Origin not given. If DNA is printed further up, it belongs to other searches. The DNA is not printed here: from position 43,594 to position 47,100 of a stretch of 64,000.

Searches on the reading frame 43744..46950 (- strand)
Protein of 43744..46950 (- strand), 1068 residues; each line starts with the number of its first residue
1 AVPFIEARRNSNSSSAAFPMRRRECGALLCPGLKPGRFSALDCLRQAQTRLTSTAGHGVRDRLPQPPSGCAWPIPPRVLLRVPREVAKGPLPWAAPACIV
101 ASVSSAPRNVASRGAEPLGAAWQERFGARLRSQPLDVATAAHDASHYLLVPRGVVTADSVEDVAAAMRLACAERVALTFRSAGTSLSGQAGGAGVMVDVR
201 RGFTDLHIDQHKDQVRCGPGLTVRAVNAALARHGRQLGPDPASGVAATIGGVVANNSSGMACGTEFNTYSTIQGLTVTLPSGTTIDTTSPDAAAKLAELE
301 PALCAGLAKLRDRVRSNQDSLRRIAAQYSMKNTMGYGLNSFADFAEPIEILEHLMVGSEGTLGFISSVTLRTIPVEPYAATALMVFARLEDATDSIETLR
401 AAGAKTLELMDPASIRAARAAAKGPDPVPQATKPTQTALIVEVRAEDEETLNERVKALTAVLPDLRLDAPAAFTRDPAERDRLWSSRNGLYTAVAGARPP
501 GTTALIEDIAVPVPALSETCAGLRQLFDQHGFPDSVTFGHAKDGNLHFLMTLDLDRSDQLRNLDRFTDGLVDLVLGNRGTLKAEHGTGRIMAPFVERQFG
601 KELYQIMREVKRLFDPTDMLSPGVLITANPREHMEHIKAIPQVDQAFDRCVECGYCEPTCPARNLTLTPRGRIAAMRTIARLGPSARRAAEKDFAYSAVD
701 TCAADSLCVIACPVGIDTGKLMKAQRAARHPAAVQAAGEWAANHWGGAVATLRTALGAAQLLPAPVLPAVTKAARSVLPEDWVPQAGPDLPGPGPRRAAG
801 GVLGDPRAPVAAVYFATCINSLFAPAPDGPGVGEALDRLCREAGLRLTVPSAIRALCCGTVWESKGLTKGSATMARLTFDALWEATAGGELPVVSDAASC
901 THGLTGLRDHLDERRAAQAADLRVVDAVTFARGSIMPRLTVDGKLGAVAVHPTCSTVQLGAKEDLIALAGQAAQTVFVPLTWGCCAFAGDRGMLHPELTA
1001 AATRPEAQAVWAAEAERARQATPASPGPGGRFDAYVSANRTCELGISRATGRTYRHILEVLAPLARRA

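Call 39: search_protein_families(library=pfam, proteins=[window:43744-46950:-], max_evalue=0.0001)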
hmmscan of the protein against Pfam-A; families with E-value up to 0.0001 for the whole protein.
window:43744-46950:- (1068 aa): 7 families
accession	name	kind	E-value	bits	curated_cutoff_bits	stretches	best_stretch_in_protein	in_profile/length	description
PF02913.24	FAD-oxidase_C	-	4.4e-53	181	21.2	1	378-623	4-246/248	FAD linked oxidases, C-terminal domain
PF01565.28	FAD_binding_4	-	2.5e-32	111.9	26.4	1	151-287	1-138/139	FAD binding domain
PF13183.11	Fer4_8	-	6.9e-09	36.6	27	1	647-716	2-68/68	4Fe-4S dicluster domain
PF12838.12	Fer4_7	-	4.1e-07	30.8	27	1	649-716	1-52/52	4Fe-4S dicluster domain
PF13534.11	Fer4_17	-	1.1e-06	29.6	22.2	1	649-717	1-61/61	4Fe-4S dicluster domain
PF13187.11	Fer4_9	-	5.7e-05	23.5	27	0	649-715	1-50/52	4Fe-4S dicluster domain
PF13484.11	Fer4_16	-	7.7e-05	23.8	30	0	649-714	1-65/66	4Fe-4S double cluster binding domain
